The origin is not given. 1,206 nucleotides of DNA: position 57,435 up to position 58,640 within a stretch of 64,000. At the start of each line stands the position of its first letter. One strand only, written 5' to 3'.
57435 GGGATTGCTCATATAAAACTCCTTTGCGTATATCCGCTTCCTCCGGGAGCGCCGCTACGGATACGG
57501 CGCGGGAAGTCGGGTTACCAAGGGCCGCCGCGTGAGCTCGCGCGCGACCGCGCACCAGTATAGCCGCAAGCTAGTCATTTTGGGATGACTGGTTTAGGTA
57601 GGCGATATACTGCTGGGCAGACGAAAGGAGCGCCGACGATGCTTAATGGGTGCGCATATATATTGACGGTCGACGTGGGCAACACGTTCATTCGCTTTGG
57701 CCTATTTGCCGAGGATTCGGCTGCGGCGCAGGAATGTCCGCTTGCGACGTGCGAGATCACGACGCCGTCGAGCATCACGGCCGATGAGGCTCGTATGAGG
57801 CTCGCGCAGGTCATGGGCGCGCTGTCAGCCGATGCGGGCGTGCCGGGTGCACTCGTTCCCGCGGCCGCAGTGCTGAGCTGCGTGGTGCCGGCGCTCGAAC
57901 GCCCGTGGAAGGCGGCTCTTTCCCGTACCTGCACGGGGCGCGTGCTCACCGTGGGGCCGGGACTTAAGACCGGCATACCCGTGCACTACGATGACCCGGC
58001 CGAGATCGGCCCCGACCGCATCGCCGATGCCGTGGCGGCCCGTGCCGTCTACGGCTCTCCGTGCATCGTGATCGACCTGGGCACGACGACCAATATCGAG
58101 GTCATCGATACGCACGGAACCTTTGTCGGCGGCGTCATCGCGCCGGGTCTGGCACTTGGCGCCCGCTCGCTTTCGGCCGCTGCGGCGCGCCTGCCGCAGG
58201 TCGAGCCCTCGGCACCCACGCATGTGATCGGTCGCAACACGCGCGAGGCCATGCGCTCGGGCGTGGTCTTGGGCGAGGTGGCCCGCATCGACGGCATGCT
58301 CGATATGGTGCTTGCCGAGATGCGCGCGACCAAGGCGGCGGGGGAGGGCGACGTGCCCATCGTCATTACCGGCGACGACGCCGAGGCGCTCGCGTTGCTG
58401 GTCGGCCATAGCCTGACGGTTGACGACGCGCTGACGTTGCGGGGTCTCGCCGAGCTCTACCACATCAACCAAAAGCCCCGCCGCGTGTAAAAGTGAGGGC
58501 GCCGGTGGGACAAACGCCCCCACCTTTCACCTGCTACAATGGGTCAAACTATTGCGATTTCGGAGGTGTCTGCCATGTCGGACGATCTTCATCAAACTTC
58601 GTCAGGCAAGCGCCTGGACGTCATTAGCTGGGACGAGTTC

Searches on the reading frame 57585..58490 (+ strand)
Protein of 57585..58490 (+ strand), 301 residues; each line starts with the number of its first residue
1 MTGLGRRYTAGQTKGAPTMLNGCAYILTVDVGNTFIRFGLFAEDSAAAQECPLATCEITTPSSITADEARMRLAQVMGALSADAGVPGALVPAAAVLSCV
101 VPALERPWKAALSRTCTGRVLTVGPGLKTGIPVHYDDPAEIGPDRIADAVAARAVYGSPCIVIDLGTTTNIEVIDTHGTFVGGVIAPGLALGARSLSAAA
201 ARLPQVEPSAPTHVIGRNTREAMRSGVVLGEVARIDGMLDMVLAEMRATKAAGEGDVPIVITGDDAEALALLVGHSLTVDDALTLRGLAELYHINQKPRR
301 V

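Call 77: search_protein_families(library=pfam, proteins=[window:57585-58490:+], max_evalue=0.001)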
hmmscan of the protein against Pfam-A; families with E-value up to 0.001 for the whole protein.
window:57585-58490:+ (301 aa): 1 family
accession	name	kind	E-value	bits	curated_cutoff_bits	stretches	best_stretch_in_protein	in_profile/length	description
PF03309.20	Pan_kinase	-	8.9e-52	176.4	24.7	1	26-239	1-203/205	Type III pantothenate kinase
